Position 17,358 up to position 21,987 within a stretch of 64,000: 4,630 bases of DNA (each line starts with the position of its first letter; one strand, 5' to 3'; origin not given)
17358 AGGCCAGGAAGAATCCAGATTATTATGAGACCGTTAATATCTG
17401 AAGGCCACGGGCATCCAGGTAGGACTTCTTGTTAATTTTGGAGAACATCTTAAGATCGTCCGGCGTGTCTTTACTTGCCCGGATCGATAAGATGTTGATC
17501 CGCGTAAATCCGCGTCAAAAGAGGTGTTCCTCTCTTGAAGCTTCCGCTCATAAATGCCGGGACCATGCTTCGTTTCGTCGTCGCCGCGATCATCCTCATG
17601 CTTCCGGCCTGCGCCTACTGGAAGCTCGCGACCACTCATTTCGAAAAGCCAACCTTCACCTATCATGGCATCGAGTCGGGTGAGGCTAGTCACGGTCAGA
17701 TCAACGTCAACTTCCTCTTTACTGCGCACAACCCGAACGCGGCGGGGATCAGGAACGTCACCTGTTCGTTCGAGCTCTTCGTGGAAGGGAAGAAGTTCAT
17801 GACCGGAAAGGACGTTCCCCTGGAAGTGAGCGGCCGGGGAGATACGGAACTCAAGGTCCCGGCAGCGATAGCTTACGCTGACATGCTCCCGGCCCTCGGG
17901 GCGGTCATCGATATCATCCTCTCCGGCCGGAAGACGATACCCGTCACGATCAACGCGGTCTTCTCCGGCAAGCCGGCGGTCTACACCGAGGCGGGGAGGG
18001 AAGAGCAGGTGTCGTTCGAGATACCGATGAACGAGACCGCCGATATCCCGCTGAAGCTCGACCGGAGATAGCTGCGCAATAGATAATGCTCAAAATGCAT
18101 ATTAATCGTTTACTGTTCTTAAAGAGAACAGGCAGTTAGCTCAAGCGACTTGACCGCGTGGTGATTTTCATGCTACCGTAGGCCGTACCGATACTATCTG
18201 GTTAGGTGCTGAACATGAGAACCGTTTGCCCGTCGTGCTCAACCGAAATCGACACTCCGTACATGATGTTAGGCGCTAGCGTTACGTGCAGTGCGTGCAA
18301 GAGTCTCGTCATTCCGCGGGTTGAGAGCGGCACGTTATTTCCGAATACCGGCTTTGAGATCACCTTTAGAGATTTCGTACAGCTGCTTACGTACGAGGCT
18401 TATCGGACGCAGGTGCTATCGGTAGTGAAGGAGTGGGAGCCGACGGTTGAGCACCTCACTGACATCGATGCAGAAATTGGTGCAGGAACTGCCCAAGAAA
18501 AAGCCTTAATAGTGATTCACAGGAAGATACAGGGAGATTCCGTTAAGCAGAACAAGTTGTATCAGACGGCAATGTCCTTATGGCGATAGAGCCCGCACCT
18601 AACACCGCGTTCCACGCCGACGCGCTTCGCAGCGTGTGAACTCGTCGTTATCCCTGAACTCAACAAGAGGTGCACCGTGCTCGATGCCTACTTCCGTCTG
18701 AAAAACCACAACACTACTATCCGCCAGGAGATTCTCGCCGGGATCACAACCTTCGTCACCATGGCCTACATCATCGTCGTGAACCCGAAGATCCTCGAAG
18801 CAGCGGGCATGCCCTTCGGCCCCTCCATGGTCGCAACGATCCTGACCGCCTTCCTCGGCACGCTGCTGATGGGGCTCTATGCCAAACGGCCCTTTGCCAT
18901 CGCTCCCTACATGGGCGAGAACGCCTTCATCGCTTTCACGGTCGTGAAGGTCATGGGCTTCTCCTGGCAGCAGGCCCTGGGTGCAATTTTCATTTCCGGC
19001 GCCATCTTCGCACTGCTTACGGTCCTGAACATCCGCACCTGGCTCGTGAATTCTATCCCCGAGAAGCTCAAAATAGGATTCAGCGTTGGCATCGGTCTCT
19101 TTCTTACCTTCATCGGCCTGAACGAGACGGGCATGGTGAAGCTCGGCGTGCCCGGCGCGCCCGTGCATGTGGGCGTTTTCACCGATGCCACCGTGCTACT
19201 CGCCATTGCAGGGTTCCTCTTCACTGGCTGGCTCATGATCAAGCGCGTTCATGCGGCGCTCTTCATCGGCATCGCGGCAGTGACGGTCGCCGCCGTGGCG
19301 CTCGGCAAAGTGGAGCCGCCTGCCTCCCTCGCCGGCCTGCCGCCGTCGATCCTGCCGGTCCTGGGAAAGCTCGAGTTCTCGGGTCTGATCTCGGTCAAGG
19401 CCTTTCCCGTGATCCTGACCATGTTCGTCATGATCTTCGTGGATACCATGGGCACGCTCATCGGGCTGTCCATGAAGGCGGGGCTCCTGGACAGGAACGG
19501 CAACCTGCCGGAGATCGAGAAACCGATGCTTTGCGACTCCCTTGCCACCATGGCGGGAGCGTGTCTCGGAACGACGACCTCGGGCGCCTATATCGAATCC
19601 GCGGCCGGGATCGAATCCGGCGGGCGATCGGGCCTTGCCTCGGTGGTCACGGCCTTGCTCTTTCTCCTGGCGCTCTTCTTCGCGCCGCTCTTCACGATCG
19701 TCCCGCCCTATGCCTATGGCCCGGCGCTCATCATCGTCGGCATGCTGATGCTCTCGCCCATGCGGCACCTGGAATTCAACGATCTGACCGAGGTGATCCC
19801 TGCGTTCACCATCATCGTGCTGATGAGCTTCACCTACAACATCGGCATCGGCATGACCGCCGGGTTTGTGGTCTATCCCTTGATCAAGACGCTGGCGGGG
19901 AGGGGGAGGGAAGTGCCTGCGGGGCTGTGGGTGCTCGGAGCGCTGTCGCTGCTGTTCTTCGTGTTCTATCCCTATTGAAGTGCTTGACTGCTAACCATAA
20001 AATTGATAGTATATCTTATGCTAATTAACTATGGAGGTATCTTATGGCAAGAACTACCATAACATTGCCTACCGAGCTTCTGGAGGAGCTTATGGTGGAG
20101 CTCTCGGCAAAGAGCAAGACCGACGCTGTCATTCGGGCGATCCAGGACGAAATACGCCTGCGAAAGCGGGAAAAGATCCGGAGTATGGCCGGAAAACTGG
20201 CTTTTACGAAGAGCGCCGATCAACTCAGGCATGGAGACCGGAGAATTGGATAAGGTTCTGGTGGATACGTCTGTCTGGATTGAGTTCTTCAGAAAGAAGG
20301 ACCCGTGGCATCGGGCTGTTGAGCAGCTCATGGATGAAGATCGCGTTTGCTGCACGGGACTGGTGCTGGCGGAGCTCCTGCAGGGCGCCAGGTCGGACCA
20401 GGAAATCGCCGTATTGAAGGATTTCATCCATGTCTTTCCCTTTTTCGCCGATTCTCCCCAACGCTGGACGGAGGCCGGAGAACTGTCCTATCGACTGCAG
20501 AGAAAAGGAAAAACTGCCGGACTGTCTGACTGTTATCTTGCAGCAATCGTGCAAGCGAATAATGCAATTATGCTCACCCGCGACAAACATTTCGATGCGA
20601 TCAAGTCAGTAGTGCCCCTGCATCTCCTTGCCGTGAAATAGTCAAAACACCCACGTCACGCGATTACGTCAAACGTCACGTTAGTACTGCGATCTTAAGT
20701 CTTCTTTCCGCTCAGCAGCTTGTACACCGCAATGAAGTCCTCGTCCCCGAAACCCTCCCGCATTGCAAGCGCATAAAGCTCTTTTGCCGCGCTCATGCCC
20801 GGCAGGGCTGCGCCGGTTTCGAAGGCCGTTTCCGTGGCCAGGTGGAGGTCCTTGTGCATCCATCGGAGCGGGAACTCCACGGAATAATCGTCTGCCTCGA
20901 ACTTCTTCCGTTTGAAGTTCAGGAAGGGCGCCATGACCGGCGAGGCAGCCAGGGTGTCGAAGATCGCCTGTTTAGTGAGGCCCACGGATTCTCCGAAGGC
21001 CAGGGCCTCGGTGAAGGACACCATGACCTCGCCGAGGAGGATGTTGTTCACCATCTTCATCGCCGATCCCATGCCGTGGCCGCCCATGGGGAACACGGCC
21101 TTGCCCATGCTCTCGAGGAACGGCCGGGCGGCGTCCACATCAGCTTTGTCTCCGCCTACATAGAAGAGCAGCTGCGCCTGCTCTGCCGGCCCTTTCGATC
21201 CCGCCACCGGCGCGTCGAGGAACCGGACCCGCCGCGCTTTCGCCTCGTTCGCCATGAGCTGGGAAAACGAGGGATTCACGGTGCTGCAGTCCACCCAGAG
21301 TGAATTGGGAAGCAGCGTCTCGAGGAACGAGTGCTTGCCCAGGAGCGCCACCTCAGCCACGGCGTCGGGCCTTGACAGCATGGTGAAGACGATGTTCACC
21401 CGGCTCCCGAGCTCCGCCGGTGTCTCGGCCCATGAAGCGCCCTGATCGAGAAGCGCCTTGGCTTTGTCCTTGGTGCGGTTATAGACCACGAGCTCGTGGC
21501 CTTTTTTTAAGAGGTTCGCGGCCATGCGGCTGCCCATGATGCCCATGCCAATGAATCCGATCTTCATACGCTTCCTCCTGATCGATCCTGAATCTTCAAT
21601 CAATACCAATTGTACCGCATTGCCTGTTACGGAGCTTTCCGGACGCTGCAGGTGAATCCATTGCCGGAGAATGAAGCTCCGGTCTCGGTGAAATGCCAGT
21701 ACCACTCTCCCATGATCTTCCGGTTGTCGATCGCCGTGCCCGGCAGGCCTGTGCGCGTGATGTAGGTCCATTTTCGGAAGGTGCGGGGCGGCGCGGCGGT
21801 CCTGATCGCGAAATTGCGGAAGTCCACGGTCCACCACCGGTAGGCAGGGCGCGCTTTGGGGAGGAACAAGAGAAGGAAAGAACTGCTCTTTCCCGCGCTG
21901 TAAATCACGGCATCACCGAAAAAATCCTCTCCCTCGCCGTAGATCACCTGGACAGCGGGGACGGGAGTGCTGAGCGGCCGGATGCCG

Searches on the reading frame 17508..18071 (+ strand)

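Call 14: search_protein_families(library=pfam, proteins=[window:17508-18071:+], max_evalue=0.001)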
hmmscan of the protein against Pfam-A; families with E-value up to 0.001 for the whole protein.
window:17508-18071:+ (187 aa): 1 family
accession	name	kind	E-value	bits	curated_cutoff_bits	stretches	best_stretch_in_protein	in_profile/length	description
PF03168.19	LEA_2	-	1.6e-08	35.3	25.4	1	72-152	3-80/98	Late embryogenesis abundant protein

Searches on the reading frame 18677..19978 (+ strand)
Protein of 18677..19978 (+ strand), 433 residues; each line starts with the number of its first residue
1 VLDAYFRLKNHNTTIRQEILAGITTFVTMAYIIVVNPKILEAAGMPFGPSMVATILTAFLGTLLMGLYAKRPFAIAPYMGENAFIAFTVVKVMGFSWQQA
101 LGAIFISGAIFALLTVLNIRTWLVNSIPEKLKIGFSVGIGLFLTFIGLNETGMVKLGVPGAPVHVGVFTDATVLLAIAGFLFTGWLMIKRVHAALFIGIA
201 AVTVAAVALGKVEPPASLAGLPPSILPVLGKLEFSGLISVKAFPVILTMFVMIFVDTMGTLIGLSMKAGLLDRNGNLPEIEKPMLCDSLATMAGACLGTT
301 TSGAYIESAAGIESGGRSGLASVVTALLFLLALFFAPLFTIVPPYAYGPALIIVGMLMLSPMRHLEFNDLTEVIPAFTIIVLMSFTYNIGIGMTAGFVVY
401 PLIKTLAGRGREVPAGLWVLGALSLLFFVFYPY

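Call 14: search_protein_families(library=pfam, proteins=[window:18677-19978:+], max_evalue=0.001)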
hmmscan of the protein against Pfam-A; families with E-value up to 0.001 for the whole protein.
window:18677-19978:+ (433 aa): 2 families
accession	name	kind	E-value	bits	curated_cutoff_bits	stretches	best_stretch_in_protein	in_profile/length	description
PF00860.26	Xan_ur_permease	-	1.7e-38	132.8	27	1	16-389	1-383/389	Permease family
PF00916.26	Sulfate_transp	-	0.00018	20.9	23.2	0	69-365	49-363/380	Sulfate permease family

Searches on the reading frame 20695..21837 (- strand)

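Call 14: search_protein_families(library=pfam, proteins=[window:20695-21837:-], max_evalue=0.001)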
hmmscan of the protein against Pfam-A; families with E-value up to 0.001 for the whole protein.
window:20695-21837:- (380 aa): 7 families
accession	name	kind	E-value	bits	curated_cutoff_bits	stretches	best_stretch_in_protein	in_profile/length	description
PF03446.21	NAD_binding_2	-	2.4e-45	154.9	21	1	92-251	1-159/161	NAD binding domain of 6-phosphogluconate dehydrogenase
PF14833.11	NAD_binding_11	-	2.1e-23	83.3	30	1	255-375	1-122/122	NAD-binding of NADP-dependent 3-hydroxyisobutyrate dehydrogenase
PF03807.23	F420_oxidored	-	6.4e-08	33.5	21.6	1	92-159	1-72/94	NADP oxidoreductase coenzyme F420-dependent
PF01488.26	Shikimate_DH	-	3.8e-06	27.5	24.3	1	89-156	11-85/138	Shikimate / quinate 5-dehydrogenase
PF02558.23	ApbA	-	0.00014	21.9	22.2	1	93-137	1-44/150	Ketopantoate reductase PanE/ApbA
PF02826.25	2-Hacid_dh_C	-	0.00028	20.7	25.1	1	88-154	34-99/178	D-isomer specific 2-hydroxyacid dehydrogenase, NAD binding domain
PF02737.24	3HCDH_N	-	0.0004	20.8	22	1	92-135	1-44/180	3-hydroxyacyl-CoA dehydrogenase, NAD binding domain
